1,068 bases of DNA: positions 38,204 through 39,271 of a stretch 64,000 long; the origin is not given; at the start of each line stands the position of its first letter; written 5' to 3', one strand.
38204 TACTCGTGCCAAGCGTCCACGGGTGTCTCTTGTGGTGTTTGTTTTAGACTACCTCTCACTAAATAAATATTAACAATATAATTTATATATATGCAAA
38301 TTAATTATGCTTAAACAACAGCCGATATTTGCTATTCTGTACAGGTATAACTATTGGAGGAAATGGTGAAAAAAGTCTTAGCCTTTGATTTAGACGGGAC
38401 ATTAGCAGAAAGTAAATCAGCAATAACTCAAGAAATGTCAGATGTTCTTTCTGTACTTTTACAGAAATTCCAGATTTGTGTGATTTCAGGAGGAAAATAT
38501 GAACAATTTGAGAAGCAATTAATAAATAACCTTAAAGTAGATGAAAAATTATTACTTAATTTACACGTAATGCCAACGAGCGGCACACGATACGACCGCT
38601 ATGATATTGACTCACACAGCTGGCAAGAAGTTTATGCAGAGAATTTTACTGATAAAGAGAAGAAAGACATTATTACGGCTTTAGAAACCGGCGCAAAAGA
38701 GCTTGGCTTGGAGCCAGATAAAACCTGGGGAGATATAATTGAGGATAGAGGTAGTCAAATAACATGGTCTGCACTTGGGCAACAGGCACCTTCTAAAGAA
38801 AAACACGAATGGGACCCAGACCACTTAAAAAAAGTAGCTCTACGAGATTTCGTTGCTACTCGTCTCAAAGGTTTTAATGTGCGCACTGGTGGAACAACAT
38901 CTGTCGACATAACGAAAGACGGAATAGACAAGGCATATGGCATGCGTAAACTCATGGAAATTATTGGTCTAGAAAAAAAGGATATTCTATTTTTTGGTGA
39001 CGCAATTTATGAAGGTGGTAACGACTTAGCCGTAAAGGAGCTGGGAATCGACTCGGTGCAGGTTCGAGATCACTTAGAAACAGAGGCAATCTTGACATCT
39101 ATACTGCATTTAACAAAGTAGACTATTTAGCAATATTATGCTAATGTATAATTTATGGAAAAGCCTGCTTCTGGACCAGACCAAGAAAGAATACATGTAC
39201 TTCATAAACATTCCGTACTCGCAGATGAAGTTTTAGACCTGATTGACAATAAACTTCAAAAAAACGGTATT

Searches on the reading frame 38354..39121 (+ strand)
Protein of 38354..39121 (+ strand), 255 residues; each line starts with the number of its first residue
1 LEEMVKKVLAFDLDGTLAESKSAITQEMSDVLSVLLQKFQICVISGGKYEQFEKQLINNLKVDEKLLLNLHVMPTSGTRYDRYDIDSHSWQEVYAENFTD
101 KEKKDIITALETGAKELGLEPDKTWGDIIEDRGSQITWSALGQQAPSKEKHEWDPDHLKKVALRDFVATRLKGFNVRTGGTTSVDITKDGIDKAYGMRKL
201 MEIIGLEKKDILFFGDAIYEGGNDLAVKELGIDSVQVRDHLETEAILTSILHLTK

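Call 75: search_protein_families(library=pfam, max_evalue=1, proteins=[window:38354-39121:+])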
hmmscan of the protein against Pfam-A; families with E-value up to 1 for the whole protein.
window:38354-39121:+ (255 aa): 7 families
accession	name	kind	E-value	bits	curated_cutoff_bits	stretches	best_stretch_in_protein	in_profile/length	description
PF08282.18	Hydrolase_3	-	7.3e-14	52.5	20.9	1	9-217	1-212/255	haloacid dehalogenase-like hydrolase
PF03332.19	PMM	-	1e-10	42.2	22.4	1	28-227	1-194/221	Eukaryotic phosphomannomutase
PF00702.32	Hydrolase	-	7.9e-06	26.8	26.4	1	7-39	2-27/191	haloacid dehalogenase-like hydrolase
PF05116.19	S6PP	-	0.00077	19.6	20.3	1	6-61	2-57/247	Sucrose-6F-phosphate phosphohydrolase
PF13419.12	HAD_2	-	0.0096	16.5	23.8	1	11-35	3-27/178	Haloacid dehalogenase-like hydrolase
PF12689.13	Acid_PPase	-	0.075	13.3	27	0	192-246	108-159/169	Acid Phosphatase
PF07507.16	WavE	-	0.14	11.8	27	1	44-107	225-289/305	WavE lipopolysaccharide synthesis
